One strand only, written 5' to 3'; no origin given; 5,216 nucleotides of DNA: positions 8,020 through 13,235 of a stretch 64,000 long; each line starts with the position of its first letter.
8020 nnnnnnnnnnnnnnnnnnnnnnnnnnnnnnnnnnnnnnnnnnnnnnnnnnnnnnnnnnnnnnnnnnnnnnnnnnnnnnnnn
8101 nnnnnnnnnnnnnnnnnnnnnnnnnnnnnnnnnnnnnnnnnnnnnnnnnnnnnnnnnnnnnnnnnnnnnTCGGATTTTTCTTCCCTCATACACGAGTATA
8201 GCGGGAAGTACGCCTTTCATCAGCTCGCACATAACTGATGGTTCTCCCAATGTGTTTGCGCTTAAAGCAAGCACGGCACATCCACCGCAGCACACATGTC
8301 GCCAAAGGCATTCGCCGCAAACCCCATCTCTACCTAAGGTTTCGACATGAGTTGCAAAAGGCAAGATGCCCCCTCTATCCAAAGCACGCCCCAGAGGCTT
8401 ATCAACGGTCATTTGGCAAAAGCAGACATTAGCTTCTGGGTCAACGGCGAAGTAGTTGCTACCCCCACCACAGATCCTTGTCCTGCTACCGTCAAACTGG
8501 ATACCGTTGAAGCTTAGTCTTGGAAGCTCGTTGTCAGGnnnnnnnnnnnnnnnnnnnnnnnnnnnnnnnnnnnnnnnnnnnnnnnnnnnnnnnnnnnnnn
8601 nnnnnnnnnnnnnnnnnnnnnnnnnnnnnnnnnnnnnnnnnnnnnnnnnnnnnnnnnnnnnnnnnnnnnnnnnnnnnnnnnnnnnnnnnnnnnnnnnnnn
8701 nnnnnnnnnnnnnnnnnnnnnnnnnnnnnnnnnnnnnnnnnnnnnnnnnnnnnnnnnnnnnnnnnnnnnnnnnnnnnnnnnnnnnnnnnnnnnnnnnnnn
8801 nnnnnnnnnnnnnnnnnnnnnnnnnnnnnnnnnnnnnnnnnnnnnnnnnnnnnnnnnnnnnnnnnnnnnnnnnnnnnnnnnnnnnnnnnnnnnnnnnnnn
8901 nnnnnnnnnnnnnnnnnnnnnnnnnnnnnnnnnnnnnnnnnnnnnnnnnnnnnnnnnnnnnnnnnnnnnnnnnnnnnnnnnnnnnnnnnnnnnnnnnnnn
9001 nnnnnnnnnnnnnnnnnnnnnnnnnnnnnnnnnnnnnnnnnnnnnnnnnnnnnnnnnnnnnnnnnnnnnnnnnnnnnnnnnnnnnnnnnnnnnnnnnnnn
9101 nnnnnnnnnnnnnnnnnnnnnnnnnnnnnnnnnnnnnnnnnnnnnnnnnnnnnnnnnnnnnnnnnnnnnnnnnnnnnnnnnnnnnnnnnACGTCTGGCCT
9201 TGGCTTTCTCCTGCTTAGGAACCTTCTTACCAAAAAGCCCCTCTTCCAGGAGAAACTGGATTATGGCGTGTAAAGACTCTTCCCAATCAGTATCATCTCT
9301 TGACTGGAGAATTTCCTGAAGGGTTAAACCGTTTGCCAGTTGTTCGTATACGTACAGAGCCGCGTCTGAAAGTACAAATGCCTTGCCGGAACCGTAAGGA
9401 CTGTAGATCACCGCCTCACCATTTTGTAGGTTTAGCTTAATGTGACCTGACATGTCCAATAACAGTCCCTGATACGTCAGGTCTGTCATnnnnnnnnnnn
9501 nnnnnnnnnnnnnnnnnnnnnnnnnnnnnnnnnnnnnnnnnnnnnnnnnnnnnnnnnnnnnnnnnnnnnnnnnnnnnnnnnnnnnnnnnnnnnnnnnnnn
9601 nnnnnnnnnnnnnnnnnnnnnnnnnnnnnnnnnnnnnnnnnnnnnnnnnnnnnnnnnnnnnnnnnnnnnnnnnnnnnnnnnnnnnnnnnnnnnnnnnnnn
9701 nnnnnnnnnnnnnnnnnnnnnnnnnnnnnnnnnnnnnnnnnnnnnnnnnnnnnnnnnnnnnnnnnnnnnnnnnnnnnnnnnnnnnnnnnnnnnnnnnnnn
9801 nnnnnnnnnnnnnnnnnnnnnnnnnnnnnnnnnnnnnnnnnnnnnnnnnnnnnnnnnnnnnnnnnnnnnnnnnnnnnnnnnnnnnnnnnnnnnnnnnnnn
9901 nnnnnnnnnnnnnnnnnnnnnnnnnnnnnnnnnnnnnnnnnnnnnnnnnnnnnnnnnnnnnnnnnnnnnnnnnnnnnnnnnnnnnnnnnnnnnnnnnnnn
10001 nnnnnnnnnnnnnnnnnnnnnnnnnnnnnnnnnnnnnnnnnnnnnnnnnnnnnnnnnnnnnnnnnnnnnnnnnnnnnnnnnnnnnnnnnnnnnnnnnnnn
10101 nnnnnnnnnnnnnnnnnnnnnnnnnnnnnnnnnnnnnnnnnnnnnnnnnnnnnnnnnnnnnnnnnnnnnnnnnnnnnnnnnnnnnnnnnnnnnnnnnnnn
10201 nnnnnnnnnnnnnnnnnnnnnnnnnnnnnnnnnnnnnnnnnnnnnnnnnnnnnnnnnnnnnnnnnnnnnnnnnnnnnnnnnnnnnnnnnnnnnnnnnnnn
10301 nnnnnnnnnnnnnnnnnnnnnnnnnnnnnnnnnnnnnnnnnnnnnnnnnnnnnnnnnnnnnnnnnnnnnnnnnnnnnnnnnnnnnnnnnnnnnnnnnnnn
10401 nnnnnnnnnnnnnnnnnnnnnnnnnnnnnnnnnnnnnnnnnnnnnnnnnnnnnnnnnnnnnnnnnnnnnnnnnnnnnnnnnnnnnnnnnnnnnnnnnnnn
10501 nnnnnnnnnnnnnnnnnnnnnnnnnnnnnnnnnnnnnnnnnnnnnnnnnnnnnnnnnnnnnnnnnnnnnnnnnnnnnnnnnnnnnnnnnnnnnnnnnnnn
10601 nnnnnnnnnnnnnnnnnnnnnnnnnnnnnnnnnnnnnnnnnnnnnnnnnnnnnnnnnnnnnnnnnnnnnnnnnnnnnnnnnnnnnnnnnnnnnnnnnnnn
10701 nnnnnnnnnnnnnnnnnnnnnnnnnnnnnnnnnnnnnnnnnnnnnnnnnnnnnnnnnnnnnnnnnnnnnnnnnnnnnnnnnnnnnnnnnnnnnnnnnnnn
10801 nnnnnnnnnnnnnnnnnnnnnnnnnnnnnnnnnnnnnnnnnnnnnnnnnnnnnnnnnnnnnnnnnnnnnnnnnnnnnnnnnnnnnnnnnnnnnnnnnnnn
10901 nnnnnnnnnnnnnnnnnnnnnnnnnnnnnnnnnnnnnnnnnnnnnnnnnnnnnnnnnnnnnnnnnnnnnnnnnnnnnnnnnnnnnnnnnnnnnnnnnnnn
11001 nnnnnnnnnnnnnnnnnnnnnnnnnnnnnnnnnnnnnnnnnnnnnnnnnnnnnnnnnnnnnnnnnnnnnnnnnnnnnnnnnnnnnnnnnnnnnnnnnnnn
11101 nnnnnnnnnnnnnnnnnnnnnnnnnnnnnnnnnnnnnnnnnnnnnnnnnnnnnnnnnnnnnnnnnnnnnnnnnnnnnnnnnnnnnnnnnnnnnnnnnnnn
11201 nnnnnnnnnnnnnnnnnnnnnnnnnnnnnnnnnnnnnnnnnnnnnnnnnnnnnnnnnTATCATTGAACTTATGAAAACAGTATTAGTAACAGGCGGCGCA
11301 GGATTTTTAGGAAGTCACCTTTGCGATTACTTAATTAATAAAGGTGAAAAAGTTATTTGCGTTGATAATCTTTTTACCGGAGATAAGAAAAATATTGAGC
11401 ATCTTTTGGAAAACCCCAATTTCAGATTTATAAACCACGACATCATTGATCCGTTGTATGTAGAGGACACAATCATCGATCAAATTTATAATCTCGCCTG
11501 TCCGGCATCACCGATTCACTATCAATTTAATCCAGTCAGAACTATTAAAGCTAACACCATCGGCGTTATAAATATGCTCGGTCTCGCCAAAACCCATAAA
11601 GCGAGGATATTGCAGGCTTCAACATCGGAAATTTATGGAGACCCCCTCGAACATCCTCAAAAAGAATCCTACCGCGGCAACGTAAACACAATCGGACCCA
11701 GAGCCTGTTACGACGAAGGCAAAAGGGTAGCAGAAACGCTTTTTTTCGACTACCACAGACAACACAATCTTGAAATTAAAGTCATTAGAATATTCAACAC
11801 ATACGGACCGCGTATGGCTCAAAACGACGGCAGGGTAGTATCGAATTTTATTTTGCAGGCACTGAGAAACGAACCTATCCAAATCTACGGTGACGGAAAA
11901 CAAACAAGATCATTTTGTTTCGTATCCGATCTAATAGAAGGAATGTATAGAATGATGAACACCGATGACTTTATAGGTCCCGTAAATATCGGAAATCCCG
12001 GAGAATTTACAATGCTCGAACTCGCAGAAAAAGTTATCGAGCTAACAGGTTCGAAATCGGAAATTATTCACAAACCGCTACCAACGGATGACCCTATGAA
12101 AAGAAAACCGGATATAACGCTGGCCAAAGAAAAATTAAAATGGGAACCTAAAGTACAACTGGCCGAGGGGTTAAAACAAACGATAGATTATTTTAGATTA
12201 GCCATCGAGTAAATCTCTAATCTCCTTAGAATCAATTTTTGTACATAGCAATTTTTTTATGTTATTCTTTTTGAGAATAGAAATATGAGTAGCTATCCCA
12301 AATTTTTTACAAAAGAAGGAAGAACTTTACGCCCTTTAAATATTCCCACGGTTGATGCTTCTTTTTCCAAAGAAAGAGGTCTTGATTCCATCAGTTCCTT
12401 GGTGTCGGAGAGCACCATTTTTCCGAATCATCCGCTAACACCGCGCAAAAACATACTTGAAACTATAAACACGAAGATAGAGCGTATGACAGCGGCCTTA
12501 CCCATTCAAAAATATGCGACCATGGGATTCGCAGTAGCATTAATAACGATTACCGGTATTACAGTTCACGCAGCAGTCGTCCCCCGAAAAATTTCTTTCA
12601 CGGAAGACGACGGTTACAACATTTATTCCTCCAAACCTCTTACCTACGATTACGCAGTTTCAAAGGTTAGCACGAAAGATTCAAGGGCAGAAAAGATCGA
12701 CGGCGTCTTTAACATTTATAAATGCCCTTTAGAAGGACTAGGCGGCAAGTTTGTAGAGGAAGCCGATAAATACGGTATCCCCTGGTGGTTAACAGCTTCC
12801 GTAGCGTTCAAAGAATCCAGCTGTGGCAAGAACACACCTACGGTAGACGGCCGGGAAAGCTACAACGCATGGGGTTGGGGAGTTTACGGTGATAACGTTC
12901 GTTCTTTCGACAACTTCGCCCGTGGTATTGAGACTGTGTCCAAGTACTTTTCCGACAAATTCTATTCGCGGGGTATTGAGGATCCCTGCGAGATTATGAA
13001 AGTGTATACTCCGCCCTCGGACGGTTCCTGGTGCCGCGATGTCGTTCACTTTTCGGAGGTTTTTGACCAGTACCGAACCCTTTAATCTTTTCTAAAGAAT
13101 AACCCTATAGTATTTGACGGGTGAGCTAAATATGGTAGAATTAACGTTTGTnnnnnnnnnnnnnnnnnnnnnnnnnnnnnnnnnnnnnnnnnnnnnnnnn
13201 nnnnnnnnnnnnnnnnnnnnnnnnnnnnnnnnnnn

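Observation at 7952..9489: Translationally coupled radical-SAM/SPASM maturase (with RRE) + 16-Cys precursor peptide: a RiPP-like pair next to tRNA-Pro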

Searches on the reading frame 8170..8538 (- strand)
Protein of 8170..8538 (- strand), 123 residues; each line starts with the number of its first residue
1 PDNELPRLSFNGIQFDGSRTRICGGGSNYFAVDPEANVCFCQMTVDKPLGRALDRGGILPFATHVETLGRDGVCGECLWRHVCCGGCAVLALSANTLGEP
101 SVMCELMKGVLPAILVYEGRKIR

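Call 27: find_related_loci(query=A2, collection=metagenome_contigs, flank=5000)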
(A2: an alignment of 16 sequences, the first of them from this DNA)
Query A2 (123 aa) in metagenome_contigs; peptide patterns used: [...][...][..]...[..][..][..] (x = any residue, [..] = any of these).
83 stretches matched a pattern; 18 encode a relative of the query (tblastn E <= 1e-3); 18 distinct loci.
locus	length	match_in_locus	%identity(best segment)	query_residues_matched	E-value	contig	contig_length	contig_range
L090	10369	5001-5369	91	1-123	2e-78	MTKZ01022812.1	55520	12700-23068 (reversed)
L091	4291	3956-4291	100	1-112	5e-77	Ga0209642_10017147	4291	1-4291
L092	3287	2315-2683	80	1-123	6e-68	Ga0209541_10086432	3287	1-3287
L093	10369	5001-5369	69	1-123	1e-58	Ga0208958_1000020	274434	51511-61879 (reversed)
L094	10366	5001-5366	66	2-123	3e-56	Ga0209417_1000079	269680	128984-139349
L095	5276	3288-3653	66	2-123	3e-56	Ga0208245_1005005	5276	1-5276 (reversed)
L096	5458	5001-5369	58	1-123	6e-47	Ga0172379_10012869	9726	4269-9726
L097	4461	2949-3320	39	1-123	1e-29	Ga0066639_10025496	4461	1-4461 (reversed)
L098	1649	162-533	39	1-123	3e-29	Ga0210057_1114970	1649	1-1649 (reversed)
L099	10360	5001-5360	39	4-122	3e-27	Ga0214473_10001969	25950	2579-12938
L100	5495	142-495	41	6-122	4e-27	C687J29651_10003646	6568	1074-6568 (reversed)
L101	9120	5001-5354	41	6-122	4e-27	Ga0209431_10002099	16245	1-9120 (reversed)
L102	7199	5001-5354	41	6-122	4e-27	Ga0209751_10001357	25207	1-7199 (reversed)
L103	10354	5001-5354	41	6-122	4e-27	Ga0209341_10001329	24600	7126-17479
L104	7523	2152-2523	36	1-123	1e-26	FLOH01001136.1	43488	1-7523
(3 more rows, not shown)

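Call 31: search_protein_families(library=pfam, proteins=[L094:5692-6513:+, L104:2816-3637:+, L090:3332-3949:+, L099:5405-6259:+], max_evalue=1)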
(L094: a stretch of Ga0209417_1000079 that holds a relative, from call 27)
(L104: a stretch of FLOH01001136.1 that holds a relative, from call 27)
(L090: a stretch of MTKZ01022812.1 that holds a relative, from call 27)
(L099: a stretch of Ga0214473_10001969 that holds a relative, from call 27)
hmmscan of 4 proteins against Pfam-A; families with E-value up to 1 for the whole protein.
L094:5692-6513:+ (273 aa): 1 family
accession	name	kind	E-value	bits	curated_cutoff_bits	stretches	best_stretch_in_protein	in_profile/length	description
PF01974.23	tRNA_int_endo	-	0.11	13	27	1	77-108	43-74/85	tRNA intron endonuclease, catalytic C-terminal domain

L104:2816-3637:+ (273 aa): 1 family
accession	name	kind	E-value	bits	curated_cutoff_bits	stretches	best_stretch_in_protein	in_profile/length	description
PF10051.14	DUF2286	-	0.032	14.4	24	1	82-117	13-49/138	Uncharacterized protein conserved in archaea (DUF2286)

L090:3332-3949:+ (205 aa): 4 families
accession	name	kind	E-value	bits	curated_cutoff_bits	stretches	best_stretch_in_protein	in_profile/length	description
PF13485.12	Peptidase_MA_2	-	0.0012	19.2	32.4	1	95-132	69-108/201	Peptidase MA superfamily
PF01433.26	Peptidase_M1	-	0.02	14.9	27.7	1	77-124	50-100/218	Peptidase family M1 domain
PF18894.6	PhageMetallopep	-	0.052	14.1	23.7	0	86-114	76-102/134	Putative phage metallopeptidase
PF19280.4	CERK_C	-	0.15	11.9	33.5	1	150-193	105-148/227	Ceramide kinase C-terminal domain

L099:5405-6259:+ (284 aa): 3 families
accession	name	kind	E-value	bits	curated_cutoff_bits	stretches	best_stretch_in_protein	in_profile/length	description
PF13485.12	Peptidase_MA_2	-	0.012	15.8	32.4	0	174-204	70-103/201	Peptidase MA superfamily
PF18894.6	PhageMetallopep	-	0.025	15.1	23.7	1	166-189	78-100/134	Putative phage metallopeptidase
PF09207.16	Yeast-kill-tox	-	0.094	13.8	23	1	2-25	22-45/87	Yeast killer toxin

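Call 52: search_protein_families(library=ncbifam, proteins=[L090:3332-3949:+], max_evalue=1)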
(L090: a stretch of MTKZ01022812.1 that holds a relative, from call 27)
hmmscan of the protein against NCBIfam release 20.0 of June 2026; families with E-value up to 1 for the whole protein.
L090:3332-3949:+ (205 aa): 1 family
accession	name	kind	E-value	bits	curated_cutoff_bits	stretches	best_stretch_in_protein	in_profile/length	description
NF033876.2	flagella_HExxH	equivalog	7e-05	22.4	205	1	83-136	120-172/384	flagellinolysin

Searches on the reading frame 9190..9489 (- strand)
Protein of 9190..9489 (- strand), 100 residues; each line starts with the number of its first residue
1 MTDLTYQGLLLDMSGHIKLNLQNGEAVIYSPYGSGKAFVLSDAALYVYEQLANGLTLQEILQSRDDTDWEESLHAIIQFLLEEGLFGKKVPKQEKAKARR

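Call 63: search_protein_families(library=pfam, alignment_id=A6, max_evalue=10)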
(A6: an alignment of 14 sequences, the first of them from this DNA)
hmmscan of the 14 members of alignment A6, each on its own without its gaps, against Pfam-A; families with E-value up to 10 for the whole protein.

A. member 1, seq(100 aa): 2 families
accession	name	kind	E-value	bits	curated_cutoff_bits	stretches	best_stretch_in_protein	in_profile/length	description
PF23339.1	PTHB1_CtH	-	0.075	13.6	27.9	1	59-87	15-43/77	PTHB1 C-terminal helix bundle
PF05402.18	PqqD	-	0.14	12.9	23.4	1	31-62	6-37/67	Coenzyme PQQ synthesis protein D (PqqD)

B. families by the number of members that match (of 14 scanned): 5 families
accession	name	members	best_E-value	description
PF05402.18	PqqD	3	0.0025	Coenzyme PQQ synthesis protein D (PqqD)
PF01335.27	DED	1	0.02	Death effector domain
PF14234.11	DUF4336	1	0.063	Domain of unknown function (DUF4336)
PF23339.1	PTHB1_CtH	1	0.075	PTHB1 C-terminal helix bundle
PF23465.1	DUF7131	1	0.14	Domain of unknown function (DUF7131)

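Call 64: search_solved_structures(query=A6, max_evalue=10, show_alignments=2)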
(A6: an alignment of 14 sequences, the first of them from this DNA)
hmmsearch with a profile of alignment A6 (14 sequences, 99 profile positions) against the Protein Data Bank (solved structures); distinct sequences matched with E-value up to 10: 2.
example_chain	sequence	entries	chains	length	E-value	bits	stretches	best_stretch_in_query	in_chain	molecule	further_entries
6t59_TT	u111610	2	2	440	0.46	13.8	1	9-44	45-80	Tetratricopeptide repeat protein 5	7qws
8bpo_t2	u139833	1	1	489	0.52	13.6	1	9-44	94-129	Tetratricopeptide repeat protein 5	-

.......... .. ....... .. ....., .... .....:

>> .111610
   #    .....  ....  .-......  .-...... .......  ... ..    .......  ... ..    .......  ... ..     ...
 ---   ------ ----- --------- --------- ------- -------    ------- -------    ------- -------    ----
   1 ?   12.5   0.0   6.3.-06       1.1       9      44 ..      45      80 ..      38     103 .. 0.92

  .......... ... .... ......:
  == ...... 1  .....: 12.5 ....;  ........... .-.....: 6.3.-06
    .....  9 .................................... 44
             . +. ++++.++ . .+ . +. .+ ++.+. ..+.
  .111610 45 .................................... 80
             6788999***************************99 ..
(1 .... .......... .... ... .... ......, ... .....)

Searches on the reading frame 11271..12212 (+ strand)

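Call 70: search_protein_families(library=pfam, proteins=[window:11271-12212:+], max_evalue=0.01)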
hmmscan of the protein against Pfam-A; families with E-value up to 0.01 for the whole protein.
window:11271-12212:+ (313 aa): 8 families
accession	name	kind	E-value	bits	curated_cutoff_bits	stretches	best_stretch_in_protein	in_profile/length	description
PF16363.11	GDP_Man_Dehyd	-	9.1e-57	193.4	27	1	5-304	1-332/332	GDP-mannose 4,6 dehydratase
PF01370.27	Epimerase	-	1.9e-51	175.2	20.9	1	4-241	1-240/240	NAD dependent epimerase/dehydratase family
PF01073.25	3Beta_HSD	-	6.3e-09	35.7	22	1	5-218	1-218/280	3-beta hydroxysteroid dehydrogenase/isomerase family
PF07993.18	NAD_binding_4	-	1.1e-08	35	20.1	1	80-179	97-209/258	Male sterility protein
PF04321.23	RmlD_sub_bind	-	1.2e-08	34.8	27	1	3-277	2-251/287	RmlD substrate binding domain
PF02719.21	Polysacc_synt_2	-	2.3e-07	30.7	20.2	1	4-111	1-120/293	Polysaccharide biosynthesis protein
PF00106.31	adh_short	-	0.00041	20.3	26.6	1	2-65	1-65/195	short chain dehydrogenase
PF08659.16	KR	-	0.0095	16.3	22.6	0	3-31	2-30/180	KR domain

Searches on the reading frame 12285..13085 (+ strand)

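Call 70: search_protein_families(library=pfam, proteins=[window:12285-13085:+], max_evalue=0.01)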
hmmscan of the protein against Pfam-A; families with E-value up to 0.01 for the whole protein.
window:12285-13085:+ (266 aa): 1 family
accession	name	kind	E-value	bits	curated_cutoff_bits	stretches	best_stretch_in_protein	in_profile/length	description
PF01832.25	Glucosaminidase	-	0.00052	21.1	30.2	1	156-229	4-87/123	Mannosyl-glycoprotein endo-beta-N-acetylglucosaminidase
